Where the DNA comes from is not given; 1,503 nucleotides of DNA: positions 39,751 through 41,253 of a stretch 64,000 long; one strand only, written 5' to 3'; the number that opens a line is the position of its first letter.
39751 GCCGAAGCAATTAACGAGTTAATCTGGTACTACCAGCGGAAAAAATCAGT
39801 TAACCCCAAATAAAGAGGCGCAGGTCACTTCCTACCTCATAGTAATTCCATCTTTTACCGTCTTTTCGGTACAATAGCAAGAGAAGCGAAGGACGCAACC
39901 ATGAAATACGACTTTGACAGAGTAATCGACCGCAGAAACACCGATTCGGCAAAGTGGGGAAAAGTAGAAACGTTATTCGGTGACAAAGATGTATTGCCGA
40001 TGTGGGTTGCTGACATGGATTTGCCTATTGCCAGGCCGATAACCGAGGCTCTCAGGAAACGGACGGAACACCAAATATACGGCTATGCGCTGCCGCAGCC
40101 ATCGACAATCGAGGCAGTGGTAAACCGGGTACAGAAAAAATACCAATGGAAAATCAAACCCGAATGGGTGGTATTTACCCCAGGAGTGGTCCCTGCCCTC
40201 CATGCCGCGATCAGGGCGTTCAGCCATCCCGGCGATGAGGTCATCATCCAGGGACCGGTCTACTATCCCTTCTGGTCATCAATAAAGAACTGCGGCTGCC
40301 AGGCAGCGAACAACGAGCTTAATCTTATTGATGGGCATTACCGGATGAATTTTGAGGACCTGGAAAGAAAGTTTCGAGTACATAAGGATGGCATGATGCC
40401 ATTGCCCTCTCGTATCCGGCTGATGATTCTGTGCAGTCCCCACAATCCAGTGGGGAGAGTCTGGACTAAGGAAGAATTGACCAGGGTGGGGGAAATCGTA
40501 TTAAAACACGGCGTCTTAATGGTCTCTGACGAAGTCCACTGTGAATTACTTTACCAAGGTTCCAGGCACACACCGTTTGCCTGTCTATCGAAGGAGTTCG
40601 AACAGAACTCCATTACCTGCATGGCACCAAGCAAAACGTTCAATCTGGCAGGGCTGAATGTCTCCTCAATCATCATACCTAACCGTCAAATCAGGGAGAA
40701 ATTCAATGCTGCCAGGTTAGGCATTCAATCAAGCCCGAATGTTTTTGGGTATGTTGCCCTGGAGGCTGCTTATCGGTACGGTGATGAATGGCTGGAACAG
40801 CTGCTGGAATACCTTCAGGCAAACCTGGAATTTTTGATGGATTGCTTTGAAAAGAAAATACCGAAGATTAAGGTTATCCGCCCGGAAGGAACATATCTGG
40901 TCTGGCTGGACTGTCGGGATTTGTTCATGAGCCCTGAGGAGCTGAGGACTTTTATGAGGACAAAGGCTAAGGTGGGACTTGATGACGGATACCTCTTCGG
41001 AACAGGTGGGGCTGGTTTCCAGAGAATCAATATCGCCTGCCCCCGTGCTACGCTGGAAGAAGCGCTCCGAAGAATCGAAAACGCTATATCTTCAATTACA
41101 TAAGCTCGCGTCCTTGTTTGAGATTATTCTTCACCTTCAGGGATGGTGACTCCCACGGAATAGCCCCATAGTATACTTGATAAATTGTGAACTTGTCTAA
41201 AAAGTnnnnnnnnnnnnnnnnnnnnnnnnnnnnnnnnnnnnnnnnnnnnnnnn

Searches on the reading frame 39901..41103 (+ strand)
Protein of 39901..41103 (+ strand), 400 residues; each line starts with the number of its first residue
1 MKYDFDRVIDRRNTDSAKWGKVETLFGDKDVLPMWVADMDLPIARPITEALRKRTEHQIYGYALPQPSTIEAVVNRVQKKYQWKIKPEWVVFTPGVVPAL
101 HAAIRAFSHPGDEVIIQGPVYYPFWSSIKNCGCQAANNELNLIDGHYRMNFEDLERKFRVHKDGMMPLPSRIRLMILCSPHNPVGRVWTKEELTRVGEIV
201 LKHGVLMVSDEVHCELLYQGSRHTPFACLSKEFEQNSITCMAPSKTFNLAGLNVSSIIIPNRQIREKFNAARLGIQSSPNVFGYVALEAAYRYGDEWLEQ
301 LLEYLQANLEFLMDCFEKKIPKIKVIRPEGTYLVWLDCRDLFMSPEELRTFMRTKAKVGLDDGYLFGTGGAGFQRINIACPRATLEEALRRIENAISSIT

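Call 95: search_protein_families(library=pfam, proteins=[window:39901-41103:+], max_evalue=0.01)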
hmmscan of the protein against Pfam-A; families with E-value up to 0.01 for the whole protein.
window:39901-41103:+ (400 aa): 1 family
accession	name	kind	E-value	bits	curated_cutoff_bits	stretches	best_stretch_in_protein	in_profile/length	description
PF00155.27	Aminotran_1_2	-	5.1e-39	134.9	19.7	1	58-392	36-361/361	Aminotransferase class I and II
